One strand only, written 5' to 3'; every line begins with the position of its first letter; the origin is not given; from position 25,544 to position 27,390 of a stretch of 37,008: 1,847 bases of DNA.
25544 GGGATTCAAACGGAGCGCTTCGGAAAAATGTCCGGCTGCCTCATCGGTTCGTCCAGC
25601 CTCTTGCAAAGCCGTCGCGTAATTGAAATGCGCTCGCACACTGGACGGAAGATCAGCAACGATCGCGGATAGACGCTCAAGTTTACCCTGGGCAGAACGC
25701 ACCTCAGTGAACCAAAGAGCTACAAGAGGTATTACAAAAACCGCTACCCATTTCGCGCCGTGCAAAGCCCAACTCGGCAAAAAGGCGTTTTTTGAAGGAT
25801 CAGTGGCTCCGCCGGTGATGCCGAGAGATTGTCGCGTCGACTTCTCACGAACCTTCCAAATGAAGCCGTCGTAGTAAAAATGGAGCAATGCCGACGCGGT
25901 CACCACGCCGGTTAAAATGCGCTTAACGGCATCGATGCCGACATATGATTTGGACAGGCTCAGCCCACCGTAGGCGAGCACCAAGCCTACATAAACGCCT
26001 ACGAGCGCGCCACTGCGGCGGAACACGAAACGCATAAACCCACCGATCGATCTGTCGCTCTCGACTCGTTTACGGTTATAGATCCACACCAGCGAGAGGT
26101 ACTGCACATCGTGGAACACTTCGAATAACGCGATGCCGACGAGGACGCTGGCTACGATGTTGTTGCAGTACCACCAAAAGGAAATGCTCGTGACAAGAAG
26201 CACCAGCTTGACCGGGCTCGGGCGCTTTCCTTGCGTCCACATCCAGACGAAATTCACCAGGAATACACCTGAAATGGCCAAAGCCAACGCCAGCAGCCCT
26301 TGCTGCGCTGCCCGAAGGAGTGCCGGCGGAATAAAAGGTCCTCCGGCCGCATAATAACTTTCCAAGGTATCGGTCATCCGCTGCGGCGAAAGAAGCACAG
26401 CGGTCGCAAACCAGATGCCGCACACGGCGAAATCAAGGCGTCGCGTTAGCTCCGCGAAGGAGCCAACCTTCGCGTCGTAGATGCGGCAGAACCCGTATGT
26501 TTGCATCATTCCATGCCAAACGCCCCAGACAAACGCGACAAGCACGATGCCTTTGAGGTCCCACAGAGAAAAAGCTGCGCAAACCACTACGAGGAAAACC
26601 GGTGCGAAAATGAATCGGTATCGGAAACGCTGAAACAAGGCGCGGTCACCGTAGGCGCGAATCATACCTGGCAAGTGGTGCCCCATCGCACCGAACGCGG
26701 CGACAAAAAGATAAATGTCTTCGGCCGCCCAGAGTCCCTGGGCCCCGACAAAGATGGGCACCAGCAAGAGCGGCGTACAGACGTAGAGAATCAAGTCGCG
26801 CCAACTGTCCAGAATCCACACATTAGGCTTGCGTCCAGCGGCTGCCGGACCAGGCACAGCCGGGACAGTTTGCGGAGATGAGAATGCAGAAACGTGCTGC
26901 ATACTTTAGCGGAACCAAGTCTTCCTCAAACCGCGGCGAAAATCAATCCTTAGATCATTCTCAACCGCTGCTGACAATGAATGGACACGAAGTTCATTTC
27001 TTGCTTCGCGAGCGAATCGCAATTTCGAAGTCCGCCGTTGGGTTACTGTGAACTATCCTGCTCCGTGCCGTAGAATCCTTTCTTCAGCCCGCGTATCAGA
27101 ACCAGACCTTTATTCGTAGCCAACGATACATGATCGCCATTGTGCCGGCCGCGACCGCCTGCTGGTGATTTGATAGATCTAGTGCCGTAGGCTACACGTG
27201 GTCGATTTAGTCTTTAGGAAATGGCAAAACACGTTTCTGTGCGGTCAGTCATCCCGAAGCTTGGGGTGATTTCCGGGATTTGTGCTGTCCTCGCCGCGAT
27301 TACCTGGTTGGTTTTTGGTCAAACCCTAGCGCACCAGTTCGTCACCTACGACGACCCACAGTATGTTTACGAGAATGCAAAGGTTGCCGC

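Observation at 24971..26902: Unrecognised His-rich 11-TM domain fused to TPRs, immediately upstream of a TMTC-like paralogue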

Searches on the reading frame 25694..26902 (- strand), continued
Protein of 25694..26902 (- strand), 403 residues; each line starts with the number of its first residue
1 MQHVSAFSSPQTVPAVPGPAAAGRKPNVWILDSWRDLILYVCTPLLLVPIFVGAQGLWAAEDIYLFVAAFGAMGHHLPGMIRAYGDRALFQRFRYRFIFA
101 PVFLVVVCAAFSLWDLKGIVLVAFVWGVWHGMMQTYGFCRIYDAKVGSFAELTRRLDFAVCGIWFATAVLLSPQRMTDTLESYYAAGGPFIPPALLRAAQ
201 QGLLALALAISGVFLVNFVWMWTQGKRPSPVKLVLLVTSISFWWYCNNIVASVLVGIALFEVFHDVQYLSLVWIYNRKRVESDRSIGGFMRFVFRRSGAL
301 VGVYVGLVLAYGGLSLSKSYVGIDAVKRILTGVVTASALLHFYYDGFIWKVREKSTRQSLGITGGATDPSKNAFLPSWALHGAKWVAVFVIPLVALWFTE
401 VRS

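Call 40: list_cluster_members(proteins=[P0123, P0134, P0143, P0163, P0196, P0217, P0234, P0254, P0261, P0269])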
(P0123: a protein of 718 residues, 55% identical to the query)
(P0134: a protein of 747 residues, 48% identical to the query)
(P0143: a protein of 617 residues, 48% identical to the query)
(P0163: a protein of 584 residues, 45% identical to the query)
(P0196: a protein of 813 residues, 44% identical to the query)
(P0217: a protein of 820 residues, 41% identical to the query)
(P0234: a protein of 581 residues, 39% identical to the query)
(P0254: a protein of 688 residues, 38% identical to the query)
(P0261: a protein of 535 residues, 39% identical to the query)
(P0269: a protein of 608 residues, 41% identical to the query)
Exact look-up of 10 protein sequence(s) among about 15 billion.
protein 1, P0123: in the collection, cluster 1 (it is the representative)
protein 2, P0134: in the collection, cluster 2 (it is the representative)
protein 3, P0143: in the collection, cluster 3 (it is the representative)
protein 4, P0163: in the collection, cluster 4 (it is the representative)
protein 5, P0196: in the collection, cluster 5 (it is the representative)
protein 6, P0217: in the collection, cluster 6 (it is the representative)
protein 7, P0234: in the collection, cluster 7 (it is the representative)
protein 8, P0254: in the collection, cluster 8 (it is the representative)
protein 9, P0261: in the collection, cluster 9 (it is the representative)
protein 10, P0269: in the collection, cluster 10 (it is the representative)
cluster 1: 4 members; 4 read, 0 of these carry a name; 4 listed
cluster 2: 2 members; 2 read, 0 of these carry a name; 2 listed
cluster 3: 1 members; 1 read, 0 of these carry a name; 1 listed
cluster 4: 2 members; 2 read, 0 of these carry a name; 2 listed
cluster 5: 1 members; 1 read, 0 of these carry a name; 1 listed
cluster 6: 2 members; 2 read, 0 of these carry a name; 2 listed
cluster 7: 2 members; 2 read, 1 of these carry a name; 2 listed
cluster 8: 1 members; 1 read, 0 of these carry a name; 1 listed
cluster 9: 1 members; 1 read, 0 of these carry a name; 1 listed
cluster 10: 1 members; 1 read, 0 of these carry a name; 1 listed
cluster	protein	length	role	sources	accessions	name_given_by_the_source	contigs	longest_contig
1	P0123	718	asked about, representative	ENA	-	-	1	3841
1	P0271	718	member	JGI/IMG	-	-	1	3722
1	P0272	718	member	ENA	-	-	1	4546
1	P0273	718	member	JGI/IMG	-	-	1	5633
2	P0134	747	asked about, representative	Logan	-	-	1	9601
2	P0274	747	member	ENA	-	-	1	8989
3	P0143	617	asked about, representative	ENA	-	-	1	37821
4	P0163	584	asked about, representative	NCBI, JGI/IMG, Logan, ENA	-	-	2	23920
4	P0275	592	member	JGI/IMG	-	-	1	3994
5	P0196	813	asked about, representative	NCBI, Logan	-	-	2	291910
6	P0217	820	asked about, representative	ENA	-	-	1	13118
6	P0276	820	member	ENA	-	-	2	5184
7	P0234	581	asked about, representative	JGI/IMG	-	tetratricopeptide (TPR) repeat protein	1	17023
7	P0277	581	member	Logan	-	-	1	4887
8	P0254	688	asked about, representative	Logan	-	-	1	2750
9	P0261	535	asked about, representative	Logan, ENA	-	-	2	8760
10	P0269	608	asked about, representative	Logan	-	-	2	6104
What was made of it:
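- Tried and rejected: The cluster look-up gave no taxonomy (call 40).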

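Call 45: find_encoding_contigs(protein=P0196, flank=10000, max_places=1)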
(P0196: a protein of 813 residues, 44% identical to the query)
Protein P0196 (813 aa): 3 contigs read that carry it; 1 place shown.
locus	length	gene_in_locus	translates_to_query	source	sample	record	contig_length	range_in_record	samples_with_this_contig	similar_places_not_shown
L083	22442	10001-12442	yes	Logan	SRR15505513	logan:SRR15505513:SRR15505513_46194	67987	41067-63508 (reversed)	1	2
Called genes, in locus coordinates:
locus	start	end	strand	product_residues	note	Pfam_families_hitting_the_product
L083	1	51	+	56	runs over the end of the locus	-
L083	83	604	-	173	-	-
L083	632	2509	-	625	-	-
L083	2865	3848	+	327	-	-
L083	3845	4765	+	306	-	PF00005:ABC_tran, PF13304:AAA_21 (weak)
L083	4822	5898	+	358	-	PF12679:ABC2_membrane_2, PF12698:ABC2_membrane_3, PF01061:ABC2_membrane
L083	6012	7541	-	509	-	PF00144:Beta-lactamase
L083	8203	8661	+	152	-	PF08332:CaMKII_AD, PF13474:SnoaL_3 (weak), PF14534:DUF4440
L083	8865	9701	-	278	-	-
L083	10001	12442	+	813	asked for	PF13428:TPR_14 (faint), PF09976:TPR_21 (faint), PF12895:ANAPC3 (faint), PF13424:TPR_12, PF13432:TPR_16 (weak), PF14559:TPR_19 (weak), PF13424:TPR_12, PF13432:TPR_16, +12 more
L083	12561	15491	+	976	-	PF13385:Laminin_G_3, PF00047:ig (faint), PF07679:I-set (faint), PF13385:Laminin_G_3, PF07686:V-set (faint), PF13895:Ig_2 (faint), PF13927:Ig_3 (weak), PF16681:Ig_5 (faint)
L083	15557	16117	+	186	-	PF07638:Sigma70_ECF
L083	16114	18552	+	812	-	PF00069:Pkinase, PF07714:PK_Tyr_Ser-Thr, PF03109:ABC1, PF13424:TPR_12 (weak), PF24885:TPR_NPHP3 (weak), PF13424:TPR_12, PF17874:TPR_MalT (weak), PF13424:TPR_12, +9 more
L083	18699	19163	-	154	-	-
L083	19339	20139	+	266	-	PF00797:Acetyltransf_2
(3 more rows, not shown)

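Call 54: fold_search(model_id=the predicted structure, library=viral)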
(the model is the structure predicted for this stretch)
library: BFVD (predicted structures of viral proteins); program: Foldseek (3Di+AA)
matches with E <= 10: 186; with E <= 0.001: 0
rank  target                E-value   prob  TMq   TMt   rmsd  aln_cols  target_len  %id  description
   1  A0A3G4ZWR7            6.6e-01  0.16  0.18  0.20  16.2       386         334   11  Uncharacterized protein [Faunusvirus sp.]
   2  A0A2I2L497            8.1e-01  0.14  0.17  0.16  14.0       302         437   14  Transmembrane domain-containing protein [Orpheovirus IHUMI-LCC2]
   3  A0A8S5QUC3            9.1e-01  0.09  0.14  0.17  17.7       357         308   14  Uncharacterized protein [Podoviridae sp. cta463]
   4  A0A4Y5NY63            1.1e+00  0.04  0.09  0.10  59.9       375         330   13  (no name in the UniProt tables at hand)
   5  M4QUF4                1.4e+00  0.07  0.16  0.12  20.9       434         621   14  (no name in the UniProt tables at hand)
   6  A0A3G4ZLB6            1.4e+00  0.04  0.10  0.07  24.2       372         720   12  Uncharacterized protein [Terrestrivirus sp.]
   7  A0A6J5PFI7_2          1.4e+00  0.03  0.08  0.04  50.9       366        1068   13  Large polyvalent protein associated domain-containing protein [uncultured Caudovirales phage]
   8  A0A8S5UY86            1.5e+00  0.06  0.12  0.09  54.9       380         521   12  Hint [Phage sp. ctKtV17]
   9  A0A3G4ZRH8            1.6e+00  0.08  0.15  0.16  22.9       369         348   11  DUF2157 domain-containing protein [Dasosvirus sp.]
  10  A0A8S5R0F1            1.6e+00  0.06  0.11  0.15  23.2       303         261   14  Uncharacterized protein (Fragment) [Myoviridae sp. ctxjh1]
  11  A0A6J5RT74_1          1.6e+00  0.04  0.10  0.05  31.0       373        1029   16  Tape measure protein [uncultured Caudovirales phage]
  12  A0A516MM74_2          1.7e+00  0.04  0.11  0.07  20.3       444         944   10  (no name in the UniProt tables at hand)
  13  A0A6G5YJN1            1.8e+00  0.09  0.10  0.19  21.9       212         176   11  (no name in the UniProt tables at hand)
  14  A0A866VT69            1.8e+00  0.09  0.17  0.13  19.2       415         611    8  G protein-coupled receptor 2 [Elephant endotheliotropic herpesvirus 1A]
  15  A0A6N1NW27            1.8e+00  0.07  0.11  0.12  32.6       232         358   12  Putative ORFan [Tupanvirus deep ocean]
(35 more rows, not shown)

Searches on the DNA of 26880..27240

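Call 73: search_rna_families(source=window, start=26880, end=27240, threshold=evalue, max_evalue=1)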
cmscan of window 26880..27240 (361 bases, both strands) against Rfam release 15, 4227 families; matches with E-value up to 1: 0.
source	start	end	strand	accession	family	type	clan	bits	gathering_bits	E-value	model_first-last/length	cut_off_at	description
